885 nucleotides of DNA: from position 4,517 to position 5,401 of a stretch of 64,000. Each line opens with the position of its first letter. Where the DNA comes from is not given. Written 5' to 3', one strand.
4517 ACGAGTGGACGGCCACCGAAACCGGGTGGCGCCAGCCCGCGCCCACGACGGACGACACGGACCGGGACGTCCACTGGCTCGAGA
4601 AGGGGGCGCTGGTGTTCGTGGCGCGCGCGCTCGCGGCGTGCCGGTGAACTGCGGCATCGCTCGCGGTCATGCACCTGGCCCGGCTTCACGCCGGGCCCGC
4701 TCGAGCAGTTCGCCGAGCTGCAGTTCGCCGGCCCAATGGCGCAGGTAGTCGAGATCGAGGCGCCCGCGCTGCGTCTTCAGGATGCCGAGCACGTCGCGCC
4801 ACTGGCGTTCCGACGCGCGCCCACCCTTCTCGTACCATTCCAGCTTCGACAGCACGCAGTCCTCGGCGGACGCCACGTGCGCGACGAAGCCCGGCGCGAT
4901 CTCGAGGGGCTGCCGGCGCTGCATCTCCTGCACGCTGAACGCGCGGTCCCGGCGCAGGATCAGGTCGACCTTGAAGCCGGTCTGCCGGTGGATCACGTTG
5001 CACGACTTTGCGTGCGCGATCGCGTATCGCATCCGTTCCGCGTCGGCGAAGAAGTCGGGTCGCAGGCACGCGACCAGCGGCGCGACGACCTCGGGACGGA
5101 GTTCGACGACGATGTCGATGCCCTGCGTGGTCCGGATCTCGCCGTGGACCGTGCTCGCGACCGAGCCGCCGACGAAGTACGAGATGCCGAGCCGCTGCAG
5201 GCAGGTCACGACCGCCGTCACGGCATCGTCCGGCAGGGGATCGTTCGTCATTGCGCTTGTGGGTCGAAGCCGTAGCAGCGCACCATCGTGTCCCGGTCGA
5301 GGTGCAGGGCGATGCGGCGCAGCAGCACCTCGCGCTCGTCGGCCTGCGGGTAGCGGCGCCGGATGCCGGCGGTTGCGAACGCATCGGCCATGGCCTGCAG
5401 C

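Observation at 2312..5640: Decaying copies of the hcrB 3' end plus a conserved junction module delimit three unrelated defence/TA cassettes, with no recombinase gene present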

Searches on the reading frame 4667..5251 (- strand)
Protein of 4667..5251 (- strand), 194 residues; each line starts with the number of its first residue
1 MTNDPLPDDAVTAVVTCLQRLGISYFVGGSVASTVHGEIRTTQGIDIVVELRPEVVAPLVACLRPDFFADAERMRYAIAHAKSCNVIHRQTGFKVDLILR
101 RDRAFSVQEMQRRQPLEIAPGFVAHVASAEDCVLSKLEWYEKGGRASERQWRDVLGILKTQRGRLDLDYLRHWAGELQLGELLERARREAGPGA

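Call 5: search_protein_families(library=pfam, proteins=[window:4667-5251:-], max_evalue=0.01)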
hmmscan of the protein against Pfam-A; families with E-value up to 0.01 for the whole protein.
window:4667-5251:- (194 aa): 0 families

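Call 8: find_encoding_contigs(protein=window:4667-5251:-, flank=6000, max_places=10)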
Protein window:4667-5251:- (194 aa): 7 contigs read that carry it; 7 places shown.
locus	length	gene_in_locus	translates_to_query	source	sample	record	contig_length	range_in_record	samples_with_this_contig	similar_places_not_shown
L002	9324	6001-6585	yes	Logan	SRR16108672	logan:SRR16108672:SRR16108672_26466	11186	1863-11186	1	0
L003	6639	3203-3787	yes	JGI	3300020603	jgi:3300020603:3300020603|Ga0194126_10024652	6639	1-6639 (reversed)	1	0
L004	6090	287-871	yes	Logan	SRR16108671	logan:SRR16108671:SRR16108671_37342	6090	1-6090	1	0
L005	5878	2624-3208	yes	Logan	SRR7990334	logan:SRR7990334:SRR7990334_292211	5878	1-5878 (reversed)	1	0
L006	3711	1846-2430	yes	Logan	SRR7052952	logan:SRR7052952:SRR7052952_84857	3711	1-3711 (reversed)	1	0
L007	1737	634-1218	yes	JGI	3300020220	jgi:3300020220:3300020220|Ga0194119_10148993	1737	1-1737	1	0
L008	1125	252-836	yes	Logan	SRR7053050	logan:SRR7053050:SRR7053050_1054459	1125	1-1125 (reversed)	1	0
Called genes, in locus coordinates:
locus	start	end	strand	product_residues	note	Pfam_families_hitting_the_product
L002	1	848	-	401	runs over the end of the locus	PF00871:Acetate_kinase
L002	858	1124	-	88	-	PF00936:BMC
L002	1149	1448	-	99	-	PF00936:BMC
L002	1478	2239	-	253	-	PF06130:PTAC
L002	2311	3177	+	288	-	PF08220:HTH_DeoR, PF00455:DeoRC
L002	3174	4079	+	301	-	PF00596:Aldolase_II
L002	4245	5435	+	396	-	PF04326:SLFN_AlbA_2, PF13749:HATPase_c_4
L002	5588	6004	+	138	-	-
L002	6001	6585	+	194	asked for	-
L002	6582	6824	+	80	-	-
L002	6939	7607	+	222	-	PF19570:DUF6088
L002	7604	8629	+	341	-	PF08843:AbiEii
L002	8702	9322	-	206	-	?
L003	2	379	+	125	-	?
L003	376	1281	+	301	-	PF00596:Aldolase_II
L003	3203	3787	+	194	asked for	-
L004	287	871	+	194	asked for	-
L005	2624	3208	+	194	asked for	-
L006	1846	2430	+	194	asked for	-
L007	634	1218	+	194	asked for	-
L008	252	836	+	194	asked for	-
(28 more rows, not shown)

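Call 21: find_related_loci(query=window:4667-5251:-, collection=metagenome_contigs, flank=4000)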
Query window:4667-5251:- (194 aa) in metagenome_contigs; peptide patterns used: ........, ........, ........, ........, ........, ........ (x = any residue, [..] = any of these).
598 stretches matched a pattern (row limit reached: there are more); 26 encode a relative of the query (tblastn E <= 1e-3); 26 distinct loci.
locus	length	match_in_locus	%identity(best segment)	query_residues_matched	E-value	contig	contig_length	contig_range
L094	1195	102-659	73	7-192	8e-96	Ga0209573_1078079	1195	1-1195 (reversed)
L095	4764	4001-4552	55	10-193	2e-62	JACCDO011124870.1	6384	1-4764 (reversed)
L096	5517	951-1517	53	5-191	1e-61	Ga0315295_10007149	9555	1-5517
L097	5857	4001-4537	54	11-186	3e-59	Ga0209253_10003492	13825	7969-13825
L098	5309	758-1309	51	11-191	3e-57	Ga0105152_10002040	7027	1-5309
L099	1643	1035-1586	51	11-191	5e-59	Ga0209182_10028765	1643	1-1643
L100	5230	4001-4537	51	11-186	1e-56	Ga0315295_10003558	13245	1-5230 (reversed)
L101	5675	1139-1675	51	11-186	1e-56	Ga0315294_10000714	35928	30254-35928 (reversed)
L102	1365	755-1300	49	11-190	2e-57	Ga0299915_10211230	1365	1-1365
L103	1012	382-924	54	10-190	3e-58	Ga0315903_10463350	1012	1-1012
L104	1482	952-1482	50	11-185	1e-55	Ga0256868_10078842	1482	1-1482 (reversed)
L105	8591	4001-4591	49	1-193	4e-51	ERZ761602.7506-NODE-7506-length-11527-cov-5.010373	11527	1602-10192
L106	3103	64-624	42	9-193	5e-49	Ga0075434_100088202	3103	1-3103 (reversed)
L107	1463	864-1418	41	9-191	2e-49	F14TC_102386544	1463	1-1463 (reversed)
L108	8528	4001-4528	44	14-185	8e-44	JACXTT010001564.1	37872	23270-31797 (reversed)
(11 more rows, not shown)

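Call 60: search_protein_families(library=ncbifam, proteins=[window:4667-5251:-], max_evalue=0.01)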
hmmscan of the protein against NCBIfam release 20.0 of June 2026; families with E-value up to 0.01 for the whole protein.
window:4667-5251:- (194 aa): 0 families

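Call 61: search_protein_families(library=pfam, proteins=[window:4667-5251:-], max_evalue=10)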
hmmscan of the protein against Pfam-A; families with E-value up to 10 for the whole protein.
window:4667-5251:- (194 aa): 0 families

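Call 62: search_solved_structures(query=window:4667-5251:-, max_evalue=1)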
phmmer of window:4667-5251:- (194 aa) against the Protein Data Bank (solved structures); distinct sequences matched with E-value up to 1: 0.

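Call 63: search_protein_families(library=padloc, proteins=[window:4667-5251:-], max_evalue=0.01)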
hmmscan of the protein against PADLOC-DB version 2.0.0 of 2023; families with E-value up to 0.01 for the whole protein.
window:4667-5251:- (194 aa): 0 families

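Call 64: find_homologous_proteins(query=window:4667-5251:-, max_evalue=1e-10)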
Query window:4667-5251:- (194 aa): 1180 proteins with E <= 1e-10 among 2633 candidates; the best 120 are listed.
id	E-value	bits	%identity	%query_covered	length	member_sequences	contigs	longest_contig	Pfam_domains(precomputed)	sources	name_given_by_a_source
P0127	4.2e-125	433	100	100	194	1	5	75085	-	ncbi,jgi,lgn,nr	ncbi:MAG: hypothetical protein FJ265_00045 [Planctomycetes bacterium]|nr:hypothetical protein [Planc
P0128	5.3e-91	321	76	100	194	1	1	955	-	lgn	-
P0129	6.3e-84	298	72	99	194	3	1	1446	-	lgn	-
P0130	2.5e-83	296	73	96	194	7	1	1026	-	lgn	-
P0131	8.0e-74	265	65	98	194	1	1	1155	-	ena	-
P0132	2.3e-73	264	73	89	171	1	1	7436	-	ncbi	-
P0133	8.2e-73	262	66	95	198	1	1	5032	-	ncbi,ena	-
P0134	3.1e-71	257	65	94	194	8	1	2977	-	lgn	-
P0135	4.1e-71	256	62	94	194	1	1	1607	-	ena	-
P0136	5.1e-71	256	63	96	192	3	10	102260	-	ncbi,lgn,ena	-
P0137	1.3e-70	255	62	98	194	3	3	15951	-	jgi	jgi:hypothetical protein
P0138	1.1e-69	252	61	100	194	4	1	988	-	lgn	-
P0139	4.8e-68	246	66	93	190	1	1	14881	-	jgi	jgi:hypothetical protein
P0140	2.9e-67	244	63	95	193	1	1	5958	-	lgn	-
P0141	4.8e-67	243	60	95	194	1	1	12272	-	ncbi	-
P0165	2.3e-57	212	61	92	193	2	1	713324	-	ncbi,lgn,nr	ncbi:MAG: hypothetical protein H6835_09300 [Planctomycetes bacterium]|nr:hypothetical protein [Planc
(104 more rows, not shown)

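Call 65: find_encoding_contigs(protein=P0132, flank=5000, max_places=2)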
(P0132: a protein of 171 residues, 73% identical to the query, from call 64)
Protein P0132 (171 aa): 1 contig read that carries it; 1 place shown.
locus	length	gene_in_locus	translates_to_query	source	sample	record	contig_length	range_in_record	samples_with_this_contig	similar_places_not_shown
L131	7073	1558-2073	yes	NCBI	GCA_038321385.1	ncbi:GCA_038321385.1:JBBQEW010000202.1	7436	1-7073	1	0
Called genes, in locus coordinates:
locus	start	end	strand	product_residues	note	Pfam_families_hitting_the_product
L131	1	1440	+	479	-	?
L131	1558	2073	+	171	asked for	-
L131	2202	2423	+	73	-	PF04102:SlyX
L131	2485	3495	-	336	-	-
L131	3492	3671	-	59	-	-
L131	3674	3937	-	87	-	PF22014:DUF6932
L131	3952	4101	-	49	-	-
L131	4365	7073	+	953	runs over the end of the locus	PF13510:Fer2_4, PF10588:NADH-G_4Fe-4S_3, PF12838:Fer4_7, PF13237:Fer4_10 (weak), PF22117:Fer4_Nqo3, PF04879:Molybdop_Fe4S4, PF00384:Molybdopterin, PF01568:Molydop_binding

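Call 66: find_encoding_contigs(protein=P0136, flank=5000, max_places=4)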
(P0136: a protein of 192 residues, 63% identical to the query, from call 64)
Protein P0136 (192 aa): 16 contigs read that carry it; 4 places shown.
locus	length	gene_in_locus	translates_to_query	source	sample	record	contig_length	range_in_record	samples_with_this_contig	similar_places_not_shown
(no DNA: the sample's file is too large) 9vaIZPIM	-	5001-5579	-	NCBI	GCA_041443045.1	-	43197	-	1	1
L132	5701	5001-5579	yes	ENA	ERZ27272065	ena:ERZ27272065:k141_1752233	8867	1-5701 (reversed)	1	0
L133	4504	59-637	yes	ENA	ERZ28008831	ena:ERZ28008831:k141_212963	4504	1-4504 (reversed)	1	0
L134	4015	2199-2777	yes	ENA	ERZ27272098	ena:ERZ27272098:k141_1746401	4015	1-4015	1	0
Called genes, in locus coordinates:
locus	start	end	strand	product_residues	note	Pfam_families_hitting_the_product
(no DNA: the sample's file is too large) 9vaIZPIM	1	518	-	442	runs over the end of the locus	PF18989:DUF5722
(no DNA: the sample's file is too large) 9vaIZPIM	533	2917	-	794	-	PF00578:AhpC-TSA, PF08534:Redoxin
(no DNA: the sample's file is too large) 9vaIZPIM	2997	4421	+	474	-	PF05195:AMP_N, PF00557:Peptidase_M24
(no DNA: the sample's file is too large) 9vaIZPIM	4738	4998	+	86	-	-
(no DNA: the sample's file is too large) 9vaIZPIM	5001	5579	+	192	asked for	-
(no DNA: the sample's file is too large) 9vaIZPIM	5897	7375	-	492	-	PF00294:PfkB, PF08543:Phos_pyr_kin, PF01467:CTP_transf_like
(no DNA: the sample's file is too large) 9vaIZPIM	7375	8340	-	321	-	-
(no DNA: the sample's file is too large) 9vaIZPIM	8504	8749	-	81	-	PF13635:DUF4143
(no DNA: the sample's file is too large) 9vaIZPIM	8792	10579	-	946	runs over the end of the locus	PF00059:Lectin_C, PF01839:FG-GAP (faint), PF13517:FG-GAP_3, PF24681:Kelch_KLHDC2_KLHL20_DRC7, PF13418:Beta-prop_TYW4 (faint), PF24981:Beta-prop_ATRN-LZTR1 (weak), PF13415:Beta-prop_FBX42 (weak), PF24681:Kelch_KLHDC2_KLHL20_DRC7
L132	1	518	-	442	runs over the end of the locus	PF18989:DUF5722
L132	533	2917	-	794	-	PF00578:AhpC-TSA, PF08534:Redoxin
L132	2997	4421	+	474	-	PF05195:AMP_N, PF00557:Peptidase_M24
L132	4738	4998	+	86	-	-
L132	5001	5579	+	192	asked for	-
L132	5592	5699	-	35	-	?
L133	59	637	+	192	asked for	-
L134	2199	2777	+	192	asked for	-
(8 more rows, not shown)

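Call 67: find_encoding_contigs(protein=P0139, flank=5000, max_places=2)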
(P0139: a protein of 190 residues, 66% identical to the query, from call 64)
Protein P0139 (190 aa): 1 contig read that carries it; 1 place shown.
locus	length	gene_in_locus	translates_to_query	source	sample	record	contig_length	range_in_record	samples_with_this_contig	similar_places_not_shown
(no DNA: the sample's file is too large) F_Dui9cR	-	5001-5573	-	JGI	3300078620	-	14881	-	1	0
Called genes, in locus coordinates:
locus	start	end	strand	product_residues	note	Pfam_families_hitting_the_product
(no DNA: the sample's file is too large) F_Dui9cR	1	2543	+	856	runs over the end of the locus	PF02369:Big_1 (faint), PF25020:TTR_TEN1-4 (faint), PF15976:CooC_C (faint), PF16371:MetallophosN (faint), PF13620:CarboxypepD_reg, PF13715:CarbopepD_reg_2 (faint), PF13620:CarboxypepD_reg, PF13620:CarboxypepD_reg, +2 more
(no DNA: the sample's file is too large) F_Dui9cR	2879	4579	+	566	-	-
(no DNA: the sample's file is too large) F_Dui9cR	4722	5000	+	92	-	-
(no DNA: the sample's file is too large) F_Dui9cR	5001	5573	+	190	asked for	-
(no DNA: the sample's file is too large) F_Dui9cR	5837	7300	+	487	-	PF14284:PcfJ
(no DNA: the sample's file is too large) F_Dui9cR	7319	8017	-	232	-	?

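Call 68: find_encoding_contigs(protein=P0165, flank=5000, max_places=2)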
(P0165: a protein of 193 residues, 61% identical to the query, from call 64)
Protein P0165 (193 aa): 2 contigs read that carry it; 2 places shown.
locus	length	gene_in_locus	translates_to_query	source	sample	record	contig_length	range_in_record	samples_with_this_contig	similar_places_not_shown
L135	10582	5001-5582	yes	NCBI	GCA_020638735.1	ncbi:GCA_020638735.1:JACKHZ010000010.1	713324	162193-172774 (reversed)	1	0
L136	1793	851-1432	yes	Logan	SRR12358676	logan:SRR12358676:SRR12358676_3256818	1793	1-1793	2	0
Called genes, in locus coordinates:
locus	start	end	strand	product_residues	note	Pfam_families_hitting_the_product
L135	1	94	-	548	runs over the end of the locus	-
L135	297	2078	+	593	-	-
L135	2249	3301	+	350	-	-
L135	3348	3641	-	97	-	-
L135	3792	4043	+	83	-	-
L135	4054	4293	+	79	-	PF09360:zf-CDGSH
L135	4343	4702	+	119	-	-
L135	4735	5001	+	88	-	-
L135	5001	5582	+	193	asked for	-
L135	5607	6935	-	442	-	PF00375:SDF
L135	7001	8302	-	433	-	-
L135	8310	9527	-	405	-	-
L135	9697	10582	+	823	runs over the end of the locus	PF01839:FG-GAP (faint), PF13517:FG-GAP_3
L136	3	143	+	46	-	?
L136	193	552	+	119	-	-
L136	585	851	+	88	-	-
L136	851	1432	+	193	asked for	-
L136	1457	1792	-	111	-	?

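Call 79: predict_structure(alignment_id=A2)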
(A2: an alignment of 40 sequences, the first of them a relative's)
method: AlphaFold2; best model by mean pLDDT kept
length: 194 residues; sequences in the alignment: 40
mean_pLDDT: 92.0   pTM: 0.87
mean pLDDT of the five models: 92.0, 92.0, 91.9, 90.8, 90.0
residues with pLDDT >= 90: 153; 70-90: 31; 50-70: 4; < 50: 6
segments of 3 or more residues with pLDDT < 50: 1-5
pLDDT, mean of each block of 10 residues (from residue 1): 56 96 95 84 89 98 98 98 95 95 97 93 95 96 87 93 96 98 97 68
secondary structure, 60 per line:
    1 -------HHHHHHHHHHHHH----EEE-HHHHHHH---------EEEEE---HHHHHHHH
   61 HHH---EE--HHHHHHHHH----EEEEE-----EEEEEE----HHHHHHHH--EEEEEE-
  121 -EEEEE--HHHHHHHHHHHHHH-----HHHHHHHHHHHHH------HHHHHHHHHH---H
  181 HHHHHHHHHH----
elements in order: H8-20 E25-27 H29-35 E45-49 H53-63 H71-79 E84-88 E94-99 H104-111 E114-119 E122-126 H129-142 H148-160 H167-176 H180-190

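Call 83: search_protein_families(library=pfam, proteins=[L101:2389-3018:+, L101:2957-3886:+, L098:14-325:+, L098:1252-1551:+, L102:2-241:+, L098:502-747:+, L101:883-1128:+], max_evalue=0.01)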
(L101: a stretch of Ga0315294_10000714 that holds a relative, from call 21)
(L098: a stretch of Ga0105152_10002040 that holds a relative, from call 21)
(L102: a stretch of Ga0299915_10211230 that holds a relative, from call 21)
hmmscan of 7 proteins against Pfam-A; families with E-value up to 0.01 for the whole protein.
L101:2389-3018:+ (209 aa): 1 family
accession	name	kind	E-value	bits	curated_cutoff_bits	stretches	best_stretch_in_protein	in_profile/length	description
PF13338.12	AbiEi_4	-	4.7e-13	49.4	25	1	9-57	1-49/49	Transcriptional regulator, AbiEi antitoxin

L101:2957-3886:+ (309 aa): 1 family
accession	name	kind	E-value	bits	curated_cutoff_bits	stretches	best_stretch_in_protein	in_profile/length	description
PF08843.17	AbiEii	-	9.6e-26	91.6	22.5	1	55-258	1-211/238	Nucleotidyl transferase AbiEii toxin, Type IV TA system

L098:14-325:+ (103 aa): 1 family
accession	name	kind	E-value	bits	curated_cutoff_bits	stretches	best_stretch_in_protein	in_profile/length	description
PF01850.27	PIN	-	1.7e-09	38.7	23.6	1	4-90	24-115/120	PIN domain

L098:1252-1551:+ (99 aa): 0 families

L102:2-241:+ (79 aa): 1 family
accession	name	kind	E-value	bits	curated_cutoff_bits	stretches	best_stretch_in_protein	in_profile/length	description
PF20126.4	TumE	-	2.8e-19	69.4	23.4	1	1-73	10-78/81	Toxin TumE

L098:502-747:+ (81 aa): 0 families

L101:883-1128:+ (81 aa): 0 families
